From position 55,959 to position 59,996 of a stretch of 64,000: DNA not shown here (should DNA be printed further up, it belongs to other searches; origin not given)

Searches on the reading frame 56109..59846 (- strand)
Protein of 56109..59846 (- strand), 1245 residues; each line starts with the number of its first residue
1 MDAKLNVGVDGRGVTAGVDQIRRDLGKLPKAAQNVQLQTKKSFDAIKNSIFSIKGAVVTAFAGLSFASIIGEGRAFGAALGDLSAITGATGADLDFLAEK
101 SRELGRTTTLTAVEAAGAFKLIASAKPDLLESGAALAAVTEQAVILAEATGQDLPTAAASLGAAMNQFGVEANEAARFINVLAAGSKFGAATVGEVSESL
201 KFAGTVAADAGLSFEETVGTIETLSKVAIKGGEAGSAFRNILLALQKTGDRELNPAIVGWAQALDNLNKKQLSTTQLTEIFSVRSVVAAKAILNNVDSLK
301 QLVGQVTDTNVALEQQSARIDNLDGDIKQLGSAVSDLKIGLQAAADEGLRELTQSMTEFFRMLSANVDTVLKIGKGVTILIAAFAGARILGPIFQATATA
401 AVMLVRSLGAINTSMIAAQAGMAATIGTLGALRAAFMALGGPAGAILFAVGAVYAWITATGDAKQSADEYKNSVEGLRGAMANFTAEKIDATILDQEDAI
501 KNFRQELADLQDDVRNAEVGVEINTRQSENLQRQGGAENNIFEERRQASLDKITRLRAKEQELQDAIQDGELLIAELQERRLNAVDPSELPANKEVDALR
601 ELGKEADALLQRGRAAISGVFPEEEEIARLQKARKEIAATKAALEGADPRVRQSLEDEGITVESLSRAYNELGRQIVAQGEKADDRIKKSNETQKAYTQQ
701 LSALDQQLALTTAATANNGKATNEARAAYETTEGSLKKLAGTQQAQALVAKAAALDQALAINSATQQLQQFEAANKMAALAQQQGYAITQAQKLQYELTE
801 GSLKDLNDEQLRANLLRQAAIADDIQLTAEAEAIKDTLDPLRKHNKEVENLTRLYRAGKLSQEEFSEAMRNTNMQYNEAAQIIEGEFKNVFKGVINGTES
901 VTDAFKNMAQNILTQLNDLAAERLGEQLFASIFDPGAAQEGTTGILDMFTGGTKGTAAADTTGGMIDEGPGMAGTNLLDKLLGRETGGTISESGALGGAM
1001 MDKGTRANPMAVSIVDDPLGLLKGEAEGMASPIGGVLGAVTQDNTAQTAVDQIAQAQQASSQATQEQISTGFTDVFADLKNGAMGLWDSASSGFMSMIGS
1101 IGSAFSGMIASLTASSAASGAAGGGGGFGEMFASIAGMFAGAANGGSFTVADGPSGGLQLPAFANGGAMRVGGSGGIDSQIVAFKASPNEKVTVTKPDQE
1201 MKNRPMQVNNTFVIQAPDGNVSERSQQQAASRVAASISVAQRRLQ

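Call 9: search_protein_families(library=phrogs, proteins=[window:56109-59846:-])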
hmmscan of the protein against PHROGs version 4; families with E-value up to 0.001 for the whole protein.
window:56109-59846:- (1245 aa): 24 families
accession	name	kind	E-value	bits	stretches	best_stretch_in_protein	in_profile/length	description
phrog_9696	-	tail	2.3e-40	139.3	1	31-488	41-490/1415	tail length tape measure protein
phrog_28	-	tail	5.1e-39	135.6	1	31-457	248-674/1228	tail length tape measure protein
phrog_1272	-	tail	1.9e-38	133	2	17-464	190-676/1606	tail length tape measure protein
phrog_1533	-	tail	7.7e-32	110.9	1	38-482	214-687/1688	tail length tape measure protein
phrog_991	-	tail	1.6e-26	93.3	1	21-458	229-664/1966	tail length tape measure protein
phrog_5218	-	unknown function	8.5e-22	78.2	1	16-251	173-405/1599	-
phrog_38390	-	tail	2.6e-21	76.5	2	2-476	3-464/1029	tail length tape measure protein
phrog_4704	-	tail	5.4e-21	75.9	1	31-399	175-560/625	tail length tape measure protein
phrog_167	-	tail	1.3e-20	73.8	2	18-471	220-676/1555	tail length tape measure protein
phrog_339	-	tail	1.5e-19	70.8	1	397-980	397-1010/1123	tail length tape measure protein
phrog_19074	-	unknown function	2.4e-19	69.8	1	44-247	129-325/1384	-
phrog_1107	-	tail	3.8e-15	55.9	1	397-1148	510-1142/1252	tail length tape measure protein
phrog_28420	-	tail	3.8e-14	52.7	1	43-390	28-376/906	tail length tape measure protein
phrog_5493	-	tail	1.8e-13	50.8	1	13-247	15-240/1102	tail length tape measure protein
phrog_26705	-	unknown function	1.2e-12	47.6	1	68-342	301-578/1302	-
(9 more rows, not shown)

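Call 40: find_encoding_contigs(protein=window:56109-59846:-, flank=10000, max_places=1)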
Protein window:56109-59846:- (1245 aa): 6 contigs read that carry it; 1 place shown.
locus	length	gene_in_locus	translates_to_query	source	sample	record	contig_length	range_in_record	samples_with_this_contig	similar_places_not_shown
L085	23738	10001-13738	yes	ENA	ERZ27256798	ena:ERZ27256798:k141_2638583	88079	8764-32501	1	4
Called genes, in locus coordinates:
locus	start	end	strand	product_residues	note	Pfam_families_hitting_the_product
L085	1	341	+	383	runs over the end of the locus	-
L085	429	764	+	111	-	-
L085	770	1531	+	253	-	-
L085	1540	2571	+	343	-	PF01370:Epimerase, PF04321:RmlD_sub_bind, PF16363:GDP_Man_Dehyd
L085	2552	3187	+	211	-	PF13489:Methyltransf_23, PF13847:Methyltransf_31, PF08241:Methyltransf_11, PF08242:Methyltransf_12, PF13649:Methyltransf_25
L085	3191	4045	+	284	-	-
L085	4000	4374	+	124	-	-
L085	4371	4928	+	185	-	-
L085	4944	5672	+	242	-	-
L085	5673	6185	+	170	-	PF20557:DnaT_2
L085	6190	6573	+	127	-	-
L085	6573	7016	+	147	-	-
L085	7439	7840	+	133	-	-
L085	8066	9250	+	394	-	PF18906:Phage_tube_2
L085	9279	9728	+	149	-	PF27119:Phage_YdaY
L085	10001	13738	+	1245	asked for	PF10145:PhageMin_Tail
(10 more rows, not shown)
